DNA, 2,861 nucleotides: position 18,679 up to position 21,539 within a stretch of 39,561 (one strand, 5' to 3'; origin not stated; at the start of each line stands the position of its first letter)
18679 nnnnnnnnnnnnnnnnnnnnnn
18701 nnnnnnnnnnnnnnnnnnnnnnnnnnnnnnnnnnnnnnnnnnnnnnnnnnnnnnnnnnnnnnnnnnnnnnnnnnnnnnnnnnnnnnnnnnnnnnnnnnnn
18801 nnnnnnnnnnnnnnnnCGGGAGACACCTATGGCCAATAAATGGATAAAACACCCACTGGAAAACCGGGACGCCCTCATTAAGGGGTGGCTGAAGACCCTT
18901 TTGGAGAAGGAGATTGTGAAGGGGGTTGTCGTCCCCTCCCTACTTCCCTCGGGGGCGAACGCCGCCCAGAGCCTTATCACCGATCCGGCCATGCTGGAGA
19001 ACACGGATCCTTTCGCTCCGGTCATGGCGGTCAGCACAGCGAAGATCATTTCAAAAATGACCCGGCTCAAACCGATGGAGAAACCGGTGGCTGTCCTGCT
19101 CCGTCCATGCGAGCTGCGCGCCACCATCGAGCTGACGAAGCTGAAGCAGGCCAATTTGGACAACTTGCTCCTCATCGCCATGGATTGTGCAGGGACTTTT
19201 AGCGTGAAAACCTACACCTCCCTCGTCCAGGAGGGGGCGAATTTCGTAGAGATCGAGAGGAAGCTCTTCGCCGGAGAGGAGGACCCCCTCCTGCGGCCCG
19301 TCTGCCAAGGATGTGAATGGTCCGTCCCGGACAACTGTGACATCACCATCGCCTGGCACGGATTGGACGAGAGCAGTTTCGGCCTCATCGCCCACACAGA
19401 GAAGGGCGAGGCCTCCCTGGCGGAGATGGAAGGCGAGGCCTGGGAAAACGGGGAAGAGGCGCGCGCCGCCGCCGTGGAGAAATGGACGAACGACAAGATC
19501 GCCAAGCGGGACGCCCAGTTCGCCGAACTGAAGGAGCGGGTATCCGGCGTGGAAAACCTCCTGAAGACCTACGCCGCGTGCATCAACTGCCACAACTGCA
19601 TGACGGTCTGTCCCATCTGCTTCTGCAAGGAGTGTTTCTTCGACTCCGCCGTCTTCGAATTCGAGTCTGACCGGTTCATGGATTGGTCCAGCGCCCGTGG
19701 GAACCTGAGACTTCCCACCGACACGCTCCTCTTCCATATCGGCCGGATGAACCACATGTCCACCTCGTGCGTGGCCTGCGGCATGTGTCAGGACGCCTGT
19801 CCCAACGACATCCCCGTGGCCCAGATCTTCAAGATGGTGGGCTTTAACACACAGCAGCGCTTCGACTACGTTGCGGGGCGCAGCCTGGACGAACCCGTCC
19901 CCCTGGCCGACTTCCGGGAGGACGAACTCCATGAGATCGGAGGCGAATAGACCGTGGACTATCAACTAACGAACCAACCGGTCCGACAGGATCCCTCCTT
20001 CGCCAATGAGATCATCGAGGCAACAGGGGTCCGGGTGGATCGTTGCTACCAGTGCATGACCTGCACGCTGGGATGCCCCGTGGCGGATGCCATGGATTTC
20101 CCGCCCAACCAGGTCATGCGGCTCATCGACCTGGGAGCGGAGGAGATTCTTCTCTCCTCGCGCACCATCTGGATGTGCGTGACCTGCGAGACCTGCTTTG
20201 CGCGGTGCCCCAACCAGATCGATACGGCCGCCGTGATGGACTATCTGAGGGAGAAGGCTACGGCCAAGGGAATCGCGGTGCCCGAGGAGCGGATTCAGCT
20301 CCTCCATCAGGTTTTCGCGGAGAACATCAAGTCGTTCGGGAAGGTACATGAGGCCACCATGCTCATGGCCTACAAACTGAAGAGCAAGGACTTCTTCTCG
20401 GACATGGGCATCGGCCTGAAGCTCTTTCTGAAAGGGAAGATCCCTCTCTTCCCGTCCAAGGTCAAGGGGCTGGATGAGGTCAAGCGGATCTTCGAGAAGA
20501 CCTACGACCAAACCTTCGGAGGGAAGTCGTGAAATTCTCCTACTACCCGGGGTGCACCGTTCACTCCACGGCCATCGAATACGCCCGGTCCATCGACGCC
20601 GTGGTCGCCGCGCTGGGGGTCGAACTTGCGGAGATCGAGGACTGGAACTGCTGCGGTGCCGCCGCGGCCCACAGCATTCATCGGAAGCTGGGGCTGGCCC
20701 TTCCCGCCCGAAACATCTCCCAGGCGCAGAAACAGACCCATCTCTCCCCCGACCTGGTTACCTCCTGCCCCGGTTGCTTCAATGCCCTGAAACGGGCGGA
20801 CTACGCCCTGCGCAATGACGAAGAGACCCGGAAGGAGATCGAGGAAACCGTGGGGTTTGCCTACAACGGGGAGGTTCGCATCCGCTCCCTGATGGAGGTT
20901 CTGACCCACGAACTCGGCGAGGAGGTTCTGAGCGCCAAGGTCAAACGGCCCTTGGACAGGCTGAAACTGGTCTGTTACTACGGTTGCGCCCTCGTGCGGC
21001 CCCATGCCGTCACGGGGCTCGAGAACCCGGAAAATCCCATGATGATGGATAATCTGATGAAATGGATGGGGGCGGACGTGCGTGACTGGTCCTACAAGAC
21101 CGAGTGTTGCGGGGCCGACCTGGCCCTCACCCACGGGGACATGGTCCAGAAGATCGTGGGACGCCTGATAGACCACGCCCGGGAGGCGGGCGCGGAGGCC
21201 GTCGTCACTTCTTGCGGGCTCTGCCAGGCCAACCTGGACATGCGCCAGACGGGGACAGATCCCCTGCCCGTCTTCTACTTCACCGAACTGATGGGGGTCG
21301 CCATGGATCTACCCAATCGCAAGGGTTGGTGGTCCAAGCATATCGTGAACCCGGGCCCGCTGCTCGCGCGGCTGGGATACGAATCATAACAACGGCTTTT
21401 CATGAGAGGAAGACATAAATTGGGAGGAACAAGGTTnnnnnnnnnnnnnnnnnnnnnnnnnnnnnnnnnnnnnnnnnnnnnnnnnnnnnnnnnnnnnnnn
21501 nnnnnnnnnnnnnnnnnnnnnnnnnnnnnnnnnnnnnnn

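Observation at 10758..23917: Hdr/MvhD bifurcation-type module wired to an anchor-less SdhAB-like enzyme inside a malate-fumarate operon: candidate soluble electron-bifurcating fumarate reductase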

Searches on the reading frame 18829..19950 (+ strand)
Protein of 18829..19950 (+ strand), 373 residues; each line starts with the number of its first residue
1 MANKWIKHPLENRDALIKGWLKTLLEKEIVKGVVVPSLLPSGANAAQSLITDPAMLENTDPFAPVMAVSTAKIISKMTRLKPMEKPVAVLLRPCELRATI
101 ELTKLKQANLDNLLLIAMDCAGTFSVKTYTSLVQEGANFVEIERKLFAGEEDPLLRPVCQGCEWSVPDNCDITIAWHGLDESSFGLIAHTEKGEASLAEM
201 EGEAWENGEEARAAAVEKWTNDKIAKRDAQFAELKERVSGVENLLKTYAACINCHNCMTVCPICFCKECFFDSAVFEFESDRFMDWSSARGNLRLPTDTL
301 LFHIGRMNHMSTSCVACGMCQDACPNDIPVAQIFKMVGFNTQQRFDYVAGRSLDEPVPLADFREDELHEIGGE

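Call 3: search_protein_families(library=pfam, proteins=[window:18829-19950:+])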
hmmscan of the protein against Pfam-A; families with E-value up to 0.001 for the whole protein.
window:18829-19950:+ (373 aa): 5 families
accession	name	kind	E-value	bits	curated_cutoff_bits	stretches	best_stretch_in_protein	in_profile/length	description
PF13183.11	Fer4_8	-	5.1e-07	30.6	27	1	250-328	4-68/68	4Fe-4S dicluster domain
PF17179.9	Fer4_22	-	2.8e-05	25.3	27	0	251-286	2-36/95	4Fe-4S dicluster domain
PF00037.32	Fer4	-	3.1e-05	24.1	21.1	1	313-328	7-22/24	4Fe-4S binding domain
PF04432.18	FrhB_FdhB_C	-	7.5e-05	23.1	23.3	1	87-201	4-137/150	Coenzyme F420 hydrogenase/dehydrogenase, beta subunit C terminus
PF12797.12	Fer4_2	-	0.00091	19.5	24.5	0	313-325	9-21/22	4Fe-4S binding domain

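Call 5: search_protein_families(library=ncbifam, proteins=[window:18829-19950:+], max_evalue=0.00001)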
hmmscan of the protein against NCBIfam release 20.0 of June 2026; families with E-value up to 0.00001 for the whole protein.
window:18829-19950:+ (373 aa): 0 families

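Call 35: search_solved_structures(query=window:18829-19950:+, max_evalue=0.01)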
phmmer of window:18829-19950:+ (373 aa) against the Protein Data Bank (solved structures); distinct sequences matched with E-value up to 0.01: 4.
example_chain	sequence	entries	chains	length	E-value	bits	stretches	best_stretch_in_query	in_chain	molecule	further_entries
9t1s_M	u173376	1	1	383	2.7e-32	115.5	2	156-356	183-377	formate dehydrogenase (coenzyme F420)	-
8rvu_E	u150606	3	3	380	1.5e-27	99.9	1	21-356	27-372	Formate dehydrogenase, beta subunit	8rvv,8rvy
7bkb_E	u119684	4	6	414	3.9e-21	78.7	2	156-358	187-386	Formate dehydrogenase, beta subunit (F420)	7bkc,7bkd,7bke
7tgh_S8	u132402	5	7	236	0.0034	19.7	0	260-326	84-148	NADH-ubiquinone oxidoreductase 1, chain, putative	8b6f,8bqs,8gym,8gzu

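Call 58: find_homologous_proteins(query=window:18829-19950:+, max_evalue=1e-10)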
Query window:18829-19950:+ (373 aa): 1662 proteins with E <= 1e-10 among 6332 candidates; the best 120 are listed.
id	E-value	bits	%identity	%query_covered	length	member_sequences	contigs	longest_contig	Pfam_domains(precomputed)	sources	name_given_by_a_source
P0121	4.8e-254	860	99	100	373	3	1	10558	PF00037.33,PF13183.12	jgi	-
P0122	2.2e-253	858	99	100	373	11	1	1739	PF04432.19,PF13183.12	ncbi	-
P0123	2.5e-228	775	89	100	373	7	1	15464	PF17179.10,PF00037.33,PF13183.12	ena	-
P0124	2.4e-219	746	86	99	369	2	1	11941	PF04432.19,PF13183.12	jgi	jgi:formate dehydrogenase subunit beta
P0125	7.5e-215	731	83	100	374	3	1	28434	PF04432.19,PF13183.12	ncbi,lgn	-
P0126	1.4e-210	717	82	99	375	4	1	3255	PF04432.19,PF00037.33,PF13484.12,PF12838.13,PF13534.12,PF13183.12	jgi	-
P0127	6.1e-201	685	79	99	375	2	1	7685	PF00037.33,PF13183.12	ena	-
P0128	8.4e-200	682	79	100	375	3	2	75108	PF00037.33,PF13183.12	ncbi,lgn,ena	-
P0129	7.6e-199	678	78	99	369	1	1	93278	PF00037.33,PF13183.12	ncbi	-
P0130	2.4e-197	674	77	99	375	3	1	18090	PF04432.19,PF13183.12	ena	-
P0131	6.6e-197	672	78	99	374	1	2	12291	PF04432.19,PF13183.12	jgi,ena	-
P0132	9.9e-196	668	78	99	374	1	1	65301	PF04432.19,PF13183.12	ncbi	-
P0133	1.7e-177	608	69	99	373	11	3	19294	PF04432.19,PF00037.33,PF13484.12,PF13183.12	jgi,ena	-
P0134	1.8e-176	605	82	83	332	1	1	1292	PF04432.19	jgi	-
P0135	2.6e-115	404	50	96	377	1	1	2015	PF04432.19,PF00037.33,PF13183.12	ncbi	-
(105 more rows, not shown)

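Call 59: list_cluster_members(proteins=[P0122, P0125, P0128, P0129, P0132])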
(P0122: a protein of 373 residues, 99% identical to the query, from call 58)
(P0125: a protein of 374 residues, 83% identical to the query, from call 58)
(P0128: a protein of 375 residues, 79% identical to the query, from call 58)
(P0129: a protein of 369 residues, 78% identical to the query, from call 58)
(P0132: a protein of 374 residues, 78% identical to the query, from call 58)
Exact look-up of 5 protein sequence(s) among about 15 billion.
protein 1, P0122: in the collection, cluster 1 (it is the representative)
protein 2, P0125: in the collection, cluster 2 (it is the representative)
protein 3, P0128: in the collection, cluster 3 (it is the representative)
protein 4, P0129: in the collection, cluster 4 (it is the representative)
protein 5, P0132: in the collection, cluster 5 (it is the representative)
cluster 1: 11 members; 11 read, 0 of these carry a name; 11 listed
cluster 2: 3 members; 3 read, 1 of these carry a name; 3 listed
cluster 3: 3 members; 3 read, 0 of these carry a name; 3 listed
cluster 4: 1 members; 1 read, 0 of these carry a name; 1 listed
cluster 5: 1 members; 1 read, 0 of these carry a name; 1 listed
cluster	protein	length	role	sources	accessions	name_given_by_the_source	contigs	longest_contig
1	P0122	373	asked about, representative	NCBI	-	-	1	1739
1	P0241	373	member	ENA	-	-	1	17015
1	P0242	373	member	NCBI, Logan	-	-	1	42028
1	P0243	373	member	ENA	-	-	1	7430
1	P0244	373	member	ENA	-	-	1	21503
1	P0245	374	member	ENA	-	-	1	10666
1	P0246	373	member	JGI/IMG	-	-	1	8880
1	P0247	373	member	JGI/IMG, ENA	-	-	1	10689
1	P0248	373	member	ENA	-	-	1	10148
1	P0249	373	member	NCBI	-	-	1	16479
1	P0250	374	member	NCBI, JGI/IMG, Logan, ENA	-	-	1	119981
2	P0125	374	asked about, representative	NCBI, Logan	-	-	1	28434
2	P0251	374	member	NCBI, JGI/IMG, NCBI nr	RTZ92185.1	MAG: hypothetical protein DSY91_03990 [Deltaproteobacteria bacterium]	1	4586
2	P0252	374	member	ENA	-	-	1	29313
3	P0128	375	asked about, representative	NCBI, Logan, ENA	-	-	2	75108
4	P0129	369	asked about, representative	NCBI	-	-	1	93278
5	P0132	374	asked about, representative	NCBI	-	-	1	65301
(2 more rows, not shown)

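Call 68: predict_structure(alignment_id=A2)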
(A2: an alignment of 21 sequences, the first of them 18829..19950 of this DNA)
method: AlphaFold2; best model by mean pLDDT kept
length: 373 residues; sequences in the alignment: 21
mean_pLDDT: 79.1   pTM: 0.78
mean pLDDT of the five models: 79.1, 77.6, 77.0, 76.7, 73.4
residues with pLDDT >= 90: 151; 70-90: 121; 50-70: 61; < 50: 40
segments of 3 or more residues with pLDDT < 50: 266-276, 289-296, 353-373
pLDDT, mean of each block of 10 residues (from residue 1): 82 94 96 94 90 95 82 86 93 89 82 95 88 91 91 89 89 95 94 90 88 94 91 84 74 64 52 50 54 49 61 69 76 77 58 47 46 32
secondary structure, 60 per line:
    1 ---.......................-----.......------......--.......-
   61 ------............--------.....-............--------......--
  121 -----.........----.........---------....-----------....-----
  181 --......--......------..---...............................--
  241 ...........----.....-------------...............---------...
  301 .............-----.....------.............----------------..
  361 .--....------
elements in order: E4-9 H10-26 E32-38 E45-50 H53-58 H67-78 E87-91 H93-104 E113-118 H126-134 H139-147 H157-160 E172-175 E183-188 H191-196 H208-238 H241-251 H256-260 H274-288 H298-313 H319-323 H330-342 H364-367

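Call 71: fold_search(model_id=the predicted structure, library=pdb)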
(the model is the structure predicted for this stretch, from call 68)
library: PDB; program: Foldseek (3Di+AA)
matches with E <= 10: 435; with E <= 0.001: 20
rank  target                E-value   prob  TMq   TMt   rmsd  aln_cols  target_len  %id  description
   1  7bkb_E                1.5e-16  1.00  0.66  0.60   7.8       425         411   22  Formate dehydrogenase - heterodisulfide reductase - formylmethanofuran dehydrogenase complex from Methanospirillum hun (released 2021-09-29)
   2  8rvu_E                1.9e-16  1.00  0.65  0.64   7.8       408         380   22  CryoEM structure of the Elp-Hdr complex of Methanothermobacter marburgensis state 2 (composite structure) (released 2025-05-14)
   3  9r51_B                2.3e-08  1.00  0.47  0.60   4.9       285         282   16  Dimeric state of the F420-reducing hydrogenase from Methanothermococcus thermolithotrophicus in crystalline form 1 (released 2025-10-22)
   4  7np8_A                3.7e-08  1.00  0.42  0.27   6.4       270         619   18  Crystal structure of the Coenzyme F420-dependent sulfite reductase from Methanocaldococcus jannaschii at 2.3-A resolut (released 2022-03-23)
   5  7np8_B                5.6e-08  1.00  0.42  0.27   6.4       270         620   18  Crystal structure of the Coenzyme F420-dependent sulfite reductase from Methanocaldococcus jannaschii at 2.3-A resolut (released 2022-03-23)
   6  8rja_E                7.7e-08  1.00  0.44  0.46   6.4       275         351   16  Crystal structure of the F420-reducing formylmethanofuran dehydrogenase complex from the ethanotroph Candidatus Ethano (released 2024-10-02)
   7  4ci0_C                1.2e-07  1.00  0.46  0.59   5.0       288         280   14  Electron cryo-microscopy of F420-reducing NiFe hydrogenase Frh (released 2014-02-26)
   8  7npa_N                1.4e-07  1.00  0.41  0.27   6.9       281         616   17  Crystal structure of the Coenzyme F420-dependent sulfite reductase from Methanothermococcus thermolithotrophicus at 1. (released 2022-03-23)
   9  7npa_D                1.8e-07  1.00  0.41  0.27   6.6       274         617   17  Crystal structure of the Coenzyme F420-dependent sulfite reductase from Methanothermococcus thermolithotrophicus at 1. (released 2022-03-23)
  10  8riu_B                3.4e-07  1.00  0.46  0.46   4.8       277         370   10  Crystal structure of the F420-reducing carbon monoxide dehydrogenase component from the ethanotroph Candidatus Ethanop (released 2024-10-02)
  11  6qgr_B                4.0e-07  1.00  0.46  0.56   5.2       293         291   13  The F420-reducing [NiFe] hydrogenase complex from Methanosarcina barkeri at the Nia-S state (released 2019-10-23)
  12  7npa_A                4.0e-07  1.00  0.40  0.26   7.1       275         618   17  Crystal structure of the Coenzyme F420-dependent sulfite reductase from Methanothermococcus thermolithotrophicus at 1. (released 2022-03-23)
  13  9r52_B                4.4e-07  1.00  0.45  0.58   5.9       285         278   15  Dimeric state of the F420-reducing hydrogenase from Methanothermococcus thermolithotrophicus in crystalline form 2 (released 2025-10-22)
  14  6qii_B                4.9e-07  1.00  0.46  0.56   5.3       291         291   13  Xenon derivatization of the F420-reducing [NiFe] hydrogenase complex from Methanosarcina barkeri (released 2019-10-23)
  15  5dqr_E                1.5e-06  1.00  0.38  0.35  16.6       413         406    9  The crystal structure of Arabidopsis 7-hydroxymethyl chlorophyll a reductase (HCAR) (released 2016-04-20)
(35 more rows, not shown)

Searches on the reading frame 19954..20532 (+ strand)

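Call 3: search_protein_families(library=pfam, proteins=[window:19954-20532:+])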
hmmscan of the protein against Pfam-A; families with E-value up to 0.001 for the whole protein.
window:19954-20532:+ (192 aa): 8 families
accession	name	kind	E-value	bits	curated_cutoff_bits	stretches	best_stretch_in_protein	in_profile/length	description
PF13183.11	Fer4_8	-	7.2e-10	39.7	27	1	28-89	2-68/68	4Fe-4S dicluster domain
PF13534.11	Fer4_17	-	3.8e-09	37.4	22.2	1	30-90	1-61/61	4Fe-4S dicluster domain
PF13187.11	Fer4_9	-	5.4e-09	36.4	27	1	30-88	1-50/52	4Fe-4S dicluster domain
PF14697.11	Fer4_21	-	1.9e-05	25.2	35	0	27-48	37-58/59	4Fe-4S dicluster domain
PF12838.12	Fer4_7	-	5.3e-05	24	27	1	30-88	1-51/52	4Fe-4S dicluster domain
PF13237.11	Fer4_10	-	9e-05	22.8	25.5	1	29-86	7-53/53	4Fe-4S dicluster domain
PF13484.11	Fer4_16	-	0.0003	22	30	0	75-92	2-19/66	4Fe-4S double cluster binding domain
PF25160.1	LdpA_Fe-S-bd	-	0.0003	20.9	27.6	0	20-44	17-41/49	LdpA Fe-S cluster-binding domain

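Call 5: search_protein_families(library=ncbifam, proteins=[window:19954-20532:+], max_evalue=0.00001)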
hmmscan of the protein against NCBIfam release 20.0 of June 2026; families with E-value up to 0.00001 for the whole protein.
window:19954-20532:+ (192 aa): 9 families
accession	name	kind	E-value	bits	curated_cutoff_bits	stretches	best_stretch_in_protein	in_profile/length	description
TIGR03290.1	CoB_CoM_SS_C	equivalog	4.1e-19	69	160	1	29-112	2-85/144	CoB--CoM heterodisulfide reductase subunit C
NF038018.1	qmoC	equivalog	6.2e-18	65.4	300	1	13-105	2-94/360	quinone-interacting membrane-bound oxidoreductase complex subunit QmoC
NF041779.1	hetero_SS_HdrC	equivalog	4.5e-17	62.2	350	1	24-119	26-118/198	ferredoxin:CoB-CoM heterodisulfide reductase subunit HdrC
NF041890.1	hdrC_Methbact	equivalog_domain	3e-14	53.1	270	1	9-110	9-109/192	ferredoxin:CoB-CoM heterodisulfide reductase subunit HdrC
NF004898.0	PRK06259.1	equivalog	1.3e-11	43.9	385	1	26-121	131-234/488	fumarate reductase (CoM/CoB) subunit TfrB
NF008369.0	PRK11168.1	equivalog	1.2e-08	34.3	278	1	26-131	8-116/401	anaerobic glycerol-3-phosphate dehydrogenase subunit C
NF009226.0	PRK12576.1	equivalog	3.4e-07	29.9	344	1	60-143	195-280/317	succinate dehydrogenase/fumarate reductase iron-sulfur subunit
NF009227.0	PRK12577.1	equivalog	1.4e-06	27.2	349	1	69-183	205-322/330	succinate dehydrogenase/fumarate reductase iron-sulfur subunit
NF042952.1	MFR_FeS_SdhB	equivalog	1.9e-06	27.1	600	1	71-164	200-291/320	8-methylmenaquinol:fumarate reductase iron-sulfur subunit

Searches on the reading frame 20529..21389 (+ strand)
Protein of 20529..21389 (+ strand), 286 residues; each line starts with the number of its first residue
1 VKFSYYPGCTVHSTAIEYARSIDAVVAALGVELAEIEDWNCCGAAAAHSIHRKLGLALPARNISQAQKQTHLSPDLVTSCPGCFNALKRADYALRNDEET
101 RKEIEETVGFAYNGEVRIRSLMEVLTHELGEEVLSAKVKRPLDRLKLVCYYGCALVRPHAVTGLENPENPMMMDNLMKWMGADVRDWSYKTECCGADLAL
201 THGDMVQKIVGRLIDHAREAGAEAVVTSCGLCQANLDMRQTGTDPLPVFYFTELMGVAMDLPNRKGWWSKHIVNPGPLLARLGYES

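Call 3: search_protein_families(library=pfam, proteins=[window:20529-21389:+])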
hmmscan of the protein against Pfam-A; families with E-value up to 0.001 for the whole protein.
window:20529-21389:+ (286 aa): 1 family
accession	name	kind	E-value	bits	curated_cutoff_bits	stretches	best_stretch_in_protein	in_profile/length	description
PF02754.22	CCG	-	2.9e-27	95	20.6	2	4-88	2-85/85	Cysteine-rich domain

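Call 5: search_protein_families(library=ncbifam, proteins=[window:20529-21389:+], max_evalue=0.00001)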
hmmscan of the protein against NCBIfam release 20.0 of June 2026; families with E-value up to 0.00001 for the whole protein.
window:20529-21389:+ (286 aa): 8 families
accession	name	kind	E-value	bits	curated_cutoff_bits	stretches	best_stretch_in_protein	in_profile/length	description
NF042965.1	MFR_anch_SdhE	equivalog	6.9e-48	163.6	500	1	2-265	2-268/282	8-methylmenaquinol:fumarate reductase membrane anchor subunit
TIGR03288.1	CoB_CoM_SS_B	equivalog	9e-45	153.2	345.15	1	2-281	1-289/290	CoB--CoM heterodisulfide reductase subunit B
NF041780.1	hetero_SS_HdrB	equivalog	5.5e-13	48.9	450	1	21-240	24-255/304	ferredoxin:CoB-CoM heterodisulfide reductase subunit HdrB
NF045670.1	quin_L_LdhH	equivalog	5.6e-13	48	800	1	2-235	468-684/706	L-lactate dehydrogenase (quinone) large subunit LdhH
NF008434.0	PRK11274.1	equivalog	5.7e-09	35.4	333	1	8-255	175-403/409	glycolate oxidase subunit GlcF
NF008369.0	PRK11168.1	equivalog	1.9e-08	33.6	278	1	3-239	169-383/401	anaerobic glycerol-3-phosphate dehydrogenase subunit C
NF004898.0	PRK06259.1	equivalog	9.2e-08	31.1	385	1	2-238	263-465/488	fumarate reductase (CoM/CoB) subunit TfrB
NF045663.1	diclust_near_Sec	equivalog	9.1e-06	24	530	0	3-90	422-506/759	pyridine nucleotide-disulfide oxidoreductase/dicluster-binding protein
